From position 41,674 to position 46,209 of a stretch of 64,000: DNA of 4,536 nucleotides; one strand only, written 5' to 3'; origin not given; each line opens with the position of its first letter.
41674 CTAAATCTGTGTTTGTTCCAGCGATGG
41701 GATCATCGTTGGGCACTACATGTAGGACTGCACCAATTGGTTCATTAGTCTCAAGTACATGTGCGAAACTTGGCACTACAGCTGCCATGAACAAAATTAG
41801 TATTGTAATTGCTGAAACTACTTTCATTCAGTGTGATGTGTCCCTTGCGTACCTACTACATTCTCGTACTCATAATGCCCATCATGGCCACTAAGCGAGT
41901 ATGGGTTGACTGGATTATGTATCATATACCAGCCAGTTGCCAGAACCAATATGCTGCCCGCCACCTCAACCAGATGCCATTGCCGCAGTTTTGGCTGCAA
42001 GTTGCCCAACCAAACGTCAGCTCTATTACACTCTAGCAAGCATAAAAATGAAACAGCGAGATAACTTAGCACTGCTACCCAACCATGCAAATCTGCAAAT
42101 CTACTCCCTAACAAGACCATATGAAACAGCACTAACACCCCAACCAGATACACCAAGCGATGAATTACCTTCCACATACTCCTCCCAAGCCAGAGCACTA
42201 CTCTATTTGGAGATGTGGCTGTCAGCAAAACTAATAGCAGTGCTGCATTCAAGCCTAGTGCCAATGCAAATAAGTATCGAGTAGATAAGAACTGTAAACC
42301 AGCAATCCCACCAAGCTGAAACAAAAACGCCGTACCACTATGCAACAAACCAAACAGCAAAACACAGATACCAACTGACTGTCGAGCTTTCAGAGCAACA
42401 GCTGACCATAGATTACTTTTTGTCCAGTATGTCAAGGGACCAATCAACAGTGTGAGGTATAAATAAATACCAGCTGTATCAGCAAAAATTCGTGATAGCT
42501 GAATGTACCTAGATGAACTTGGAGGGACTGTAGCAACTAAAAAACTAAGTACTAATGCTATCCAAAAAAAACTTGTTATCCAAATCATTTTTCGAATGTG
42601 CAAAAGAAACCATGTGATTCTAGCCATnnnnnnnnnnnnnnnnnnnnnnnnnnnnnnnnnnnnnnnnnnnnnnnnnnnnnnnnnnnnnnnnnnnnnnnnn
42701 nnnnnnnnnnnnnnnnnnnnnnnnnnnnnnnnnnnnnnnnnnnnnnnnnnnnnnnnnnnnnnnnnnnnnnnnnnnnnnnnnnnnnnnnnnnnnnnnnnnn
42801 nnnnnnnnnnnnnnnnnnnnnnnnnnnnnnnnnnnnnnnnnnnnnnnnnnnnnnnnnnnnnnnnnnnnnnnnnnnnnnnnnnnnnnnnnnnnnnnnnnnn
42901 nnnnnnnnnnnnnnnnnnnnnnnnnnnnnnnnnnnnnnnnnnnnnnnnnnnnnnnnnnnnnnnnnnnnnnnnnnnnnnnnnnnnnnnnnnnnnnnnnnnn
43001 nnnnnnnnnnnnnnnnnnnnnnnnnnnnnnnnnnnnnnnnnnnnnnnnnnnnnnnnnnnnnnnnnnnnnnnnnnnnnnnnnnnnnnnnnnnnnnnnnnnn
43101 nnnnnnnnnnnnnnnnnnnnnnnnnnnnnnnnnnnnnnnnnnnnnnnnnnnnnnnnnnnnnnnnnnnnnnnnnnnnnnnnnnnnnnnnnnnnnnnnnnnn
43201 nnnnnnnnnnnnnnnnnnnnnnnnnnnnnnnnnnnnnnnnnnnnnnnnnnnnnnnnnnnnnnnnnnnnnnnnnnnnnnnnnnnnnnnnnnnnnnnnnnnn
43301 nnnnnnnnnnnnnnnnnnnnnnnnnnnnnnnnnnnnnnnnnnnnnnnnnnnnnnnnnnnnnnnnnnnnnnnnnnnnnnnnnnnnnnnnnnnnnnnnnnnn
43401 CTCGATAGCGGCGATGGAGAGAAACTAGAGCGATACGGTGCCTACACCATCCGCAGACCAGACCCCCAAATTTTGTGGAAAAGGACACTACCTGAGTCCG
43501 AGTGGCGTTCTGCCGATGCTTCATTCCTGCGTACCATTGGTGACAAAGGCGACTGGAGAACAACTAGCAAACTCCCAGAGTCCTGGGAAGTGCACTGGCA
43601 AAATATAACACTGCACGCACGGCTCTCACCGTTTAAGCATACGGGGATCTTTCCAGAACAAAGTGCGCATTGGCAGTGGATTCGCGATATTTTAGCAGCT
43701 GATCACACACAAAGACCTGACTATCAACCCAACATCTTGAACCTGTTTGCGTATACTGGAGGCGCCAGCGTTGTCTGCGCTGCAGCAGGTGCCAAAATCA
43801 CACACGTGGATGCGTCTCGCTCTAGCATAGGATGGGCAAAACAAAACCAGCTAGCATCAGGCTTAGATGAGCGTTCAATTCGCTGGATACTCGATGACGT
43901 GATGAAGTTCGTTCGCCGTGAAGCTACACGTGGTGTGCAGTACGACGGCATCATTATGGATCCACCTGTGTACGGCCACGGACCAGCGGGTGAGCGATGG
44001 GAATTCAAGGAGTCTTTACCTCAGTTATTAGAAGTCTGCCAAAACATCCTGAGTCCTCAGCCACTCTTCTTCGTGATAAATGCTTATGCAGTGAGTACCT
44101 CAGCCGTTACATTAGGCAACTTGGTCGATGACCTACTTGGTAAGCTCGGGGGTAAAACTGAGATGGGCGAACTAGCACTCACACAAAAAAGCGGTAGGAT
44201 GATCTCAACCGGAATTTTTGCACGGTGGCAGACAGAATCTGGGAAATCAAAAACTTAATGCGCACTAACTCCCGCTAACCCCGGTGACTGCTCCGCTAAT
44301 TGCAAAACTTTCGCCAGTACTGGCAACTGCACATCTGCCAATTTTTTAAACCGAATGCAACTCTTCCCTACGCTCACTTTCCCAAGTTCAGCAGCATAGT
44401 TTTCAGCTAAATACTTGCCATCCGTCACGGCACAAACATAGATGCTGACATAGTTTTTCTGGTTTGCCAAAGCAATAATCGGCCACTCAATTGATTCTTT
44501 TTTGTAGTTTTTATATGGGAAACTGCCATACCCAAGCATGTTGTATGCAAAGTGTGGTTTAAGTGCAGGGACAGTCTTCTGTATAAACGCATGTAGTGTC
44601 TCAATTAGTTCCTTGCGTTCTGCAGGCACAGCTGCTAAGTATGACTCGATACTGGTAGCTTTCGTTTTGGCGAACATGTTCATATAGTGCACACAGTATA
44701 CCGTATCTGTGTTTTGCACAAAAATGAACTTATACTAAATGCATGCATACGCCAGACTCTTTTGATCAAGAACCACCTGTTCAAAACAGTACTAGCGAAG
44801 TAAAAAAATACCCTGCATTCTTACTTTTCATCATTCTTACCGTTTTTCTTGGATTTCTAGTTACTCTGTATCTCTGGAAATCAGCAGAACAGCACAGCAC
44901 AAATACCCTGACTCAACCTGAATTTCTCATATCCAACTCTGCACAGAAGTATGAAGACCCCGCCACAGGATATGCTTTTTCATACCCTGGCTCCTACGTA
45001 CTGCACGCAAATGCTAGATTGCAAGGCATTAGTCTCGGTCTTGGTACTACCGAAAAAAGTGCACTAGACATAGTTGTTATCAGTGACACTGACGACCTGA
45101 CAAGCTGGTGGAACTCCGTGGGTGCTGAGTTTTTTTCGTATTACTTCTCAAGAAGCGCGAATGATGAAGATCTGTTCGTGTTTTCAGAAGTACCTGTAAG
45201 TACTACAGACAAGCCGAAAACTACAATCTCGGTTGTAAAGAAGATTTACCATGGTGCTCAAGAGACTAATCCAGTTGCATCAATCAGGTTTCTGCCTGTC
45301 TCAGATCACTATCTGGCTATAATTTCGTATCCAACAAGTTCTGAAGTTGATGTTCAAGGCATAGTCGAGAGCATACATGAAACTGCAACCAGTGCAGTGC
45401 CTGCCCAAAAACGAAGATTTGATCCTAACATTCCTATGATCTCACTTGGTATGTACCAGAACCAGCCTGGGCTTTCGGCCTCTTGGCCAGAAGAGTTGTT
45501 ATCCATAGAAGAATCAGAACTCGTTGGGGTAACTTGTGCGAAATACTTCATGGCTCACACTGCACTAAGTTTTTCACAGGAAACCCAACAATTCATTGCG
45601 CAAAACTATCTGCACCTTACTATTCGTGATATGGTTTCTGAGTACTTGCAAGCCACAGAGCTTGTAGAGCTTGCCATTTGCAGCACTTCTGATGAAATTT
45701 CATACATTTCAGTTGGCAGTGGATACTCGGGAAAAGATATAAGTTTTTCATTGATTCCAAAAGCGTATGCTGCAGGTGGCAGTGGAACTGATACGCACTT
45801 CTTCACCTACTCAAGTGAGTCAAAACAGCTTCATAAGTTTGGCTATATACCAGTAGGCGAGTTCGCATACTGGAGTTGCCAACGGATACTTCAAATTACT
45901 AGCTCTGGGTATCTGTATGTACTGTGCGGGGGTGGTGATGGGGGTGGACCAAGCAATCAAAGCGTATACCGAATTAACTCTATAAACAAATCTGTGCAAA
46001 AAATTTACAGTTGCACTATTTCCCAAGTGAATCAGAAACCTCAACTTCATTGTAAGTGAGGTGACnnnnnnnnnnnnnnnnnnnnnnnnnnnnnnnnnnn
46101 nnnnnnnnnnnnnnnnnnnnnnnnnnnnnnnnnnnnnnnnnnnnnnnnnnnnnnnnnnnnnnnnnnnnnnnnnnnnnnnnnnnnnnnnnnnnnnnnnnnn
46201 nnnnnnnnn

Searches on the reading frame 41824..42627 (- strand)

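Call 44: search_protein_families(library=ncbifam, proteins=[window:41824-42627:-], max_evalue=0.00001)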
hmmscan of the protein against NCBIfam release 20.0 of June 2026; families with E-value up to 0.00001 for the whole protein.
window:41824-42627:- (267 aa): 2 families
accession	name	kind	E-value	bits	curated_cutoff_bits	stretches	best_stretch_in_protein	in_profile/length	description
NF003831.1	PRK05419.1-2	equivalog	6.2e-08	32.4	130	1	11-187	15-179/212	protein-methionine-sulfoxide reductase heme-binding subunit MsrQ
NF040998.1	MamZ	equivalog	9.6e-06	24.3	650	0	44-173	469-594/633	magnetosome biogenesis transporter MamZ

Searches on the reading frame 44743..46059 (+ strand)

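Call 6: search_protein_families(library=pfam, proteins=[window:44743-46059:+], max_evalue=0.1)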
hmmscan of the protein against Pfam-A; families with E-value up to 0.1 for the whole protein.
window:44743-46059:+ (438 aa): 1 family
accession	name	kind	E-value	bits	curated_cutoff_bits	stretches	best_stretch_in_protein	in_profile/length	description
PF13964.12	Kelch_6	-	0.048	14.1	25.3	0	386-421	9-43/50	Kelch motif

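Call 7: search_protein_families(library=ncbifam, proteins=[window:44743-46059:+], max_evalue=0.1)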
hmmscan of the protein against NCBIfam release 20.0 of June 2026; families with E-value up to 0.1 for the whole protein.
window:44743-46059:+ (438 aa): 0 families

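Call 88: search_protein_families(library=padloc, proteins=[window:44743-46059:+], max_evalue=0.01)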
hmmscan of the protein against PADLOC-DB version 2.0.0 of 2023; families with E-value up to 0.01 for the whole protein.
window:44743-46059:+ (438 aa): 0 families

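Call 89: search_protein_families(library=phrogs, proteins=[window:44743-46059:+], max_evalue=0.01)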
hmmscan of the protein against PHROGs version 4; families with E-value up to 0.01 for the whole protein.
window:44743-46059:+ (438 aa): 0 families
